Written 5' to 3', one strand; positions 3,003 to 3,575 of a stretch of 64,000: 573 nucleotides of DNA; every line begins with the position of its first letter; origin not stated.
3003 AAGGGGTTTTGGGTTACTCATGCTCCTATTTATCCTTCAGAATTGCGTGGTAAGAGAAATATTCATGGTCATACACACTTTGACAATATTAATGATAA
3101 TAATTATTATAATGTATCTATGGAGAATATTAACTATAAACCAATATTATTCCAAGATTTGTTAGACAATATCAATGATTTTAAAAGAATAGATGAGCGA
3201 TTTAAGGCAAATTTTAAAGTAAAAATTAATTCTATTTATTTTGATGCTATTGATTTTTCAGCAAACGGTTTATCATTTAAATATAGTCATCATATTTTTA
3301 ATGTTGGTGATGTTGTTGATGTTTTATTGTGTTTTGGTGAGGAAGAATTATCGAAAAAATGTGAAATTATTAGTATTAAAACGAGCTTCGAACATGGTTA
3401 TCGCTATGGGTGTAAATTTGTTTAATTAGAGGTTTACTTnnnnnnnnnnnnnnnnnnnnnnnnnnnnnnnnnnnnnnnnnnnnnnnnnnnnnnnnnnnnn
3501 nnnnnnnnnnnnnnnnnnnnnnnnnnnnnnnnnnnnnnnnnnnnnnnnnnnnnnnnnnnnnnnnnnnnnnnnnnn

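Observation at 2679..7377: Contiguous c-di-GMP signalling module on a phage-like genome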

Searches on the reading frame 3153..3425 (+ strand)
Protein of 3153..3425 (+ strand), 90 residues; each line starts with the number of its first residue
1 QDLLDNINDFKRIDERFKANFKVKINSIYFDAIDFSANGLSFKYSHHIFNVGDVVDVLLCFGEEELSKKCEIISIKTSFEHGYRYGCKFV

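Call 67: search_solved_structures(query=A5, max_evalue=10, show_alignments=4)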
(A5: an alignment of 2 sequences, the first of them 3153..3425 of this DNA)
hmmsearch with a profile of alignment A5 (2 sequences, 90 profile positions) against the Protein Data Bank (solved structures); distinct sequences matched with E-value up to 10: 0.

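Call 69: search_dna_similar(query=window:3153-3425:+, collection=phages, mode=protein, max_rows=15, max_evalue=1)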
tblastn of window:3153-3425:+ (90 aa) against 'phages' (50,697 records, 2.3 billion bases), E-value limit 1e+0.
Records with a match: 1; places in all: 1; records where one place covers at least 80% of the query: 1.
Best place of each record, by identity: <60% 1.
By first word of the organism name: Bacteriophage 1.
By host as written in the record: - 1.
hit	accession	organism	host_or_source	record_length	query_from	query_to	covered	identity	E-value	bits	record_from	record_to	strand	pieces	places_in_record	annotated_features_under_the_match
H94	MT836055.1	Bacteriophage sp.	human fecal samples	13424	4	90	97%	27.3%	6e-1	34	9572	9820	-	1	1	record has no annotation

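Call 87: search_protein_families(library=pfam, proteins=[window:3153-3425:+], max_evalue=0.01)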
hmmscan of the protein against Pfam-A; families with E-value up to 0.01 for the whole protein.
window:3153-3425:+ (90 aa): 1 family
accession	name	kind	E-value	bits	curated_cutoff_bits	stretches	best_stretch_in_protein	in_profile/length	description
PF07238.19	PilZ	-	5.4e-06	27.1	22.5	1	10-89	5-85/102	PilZ domain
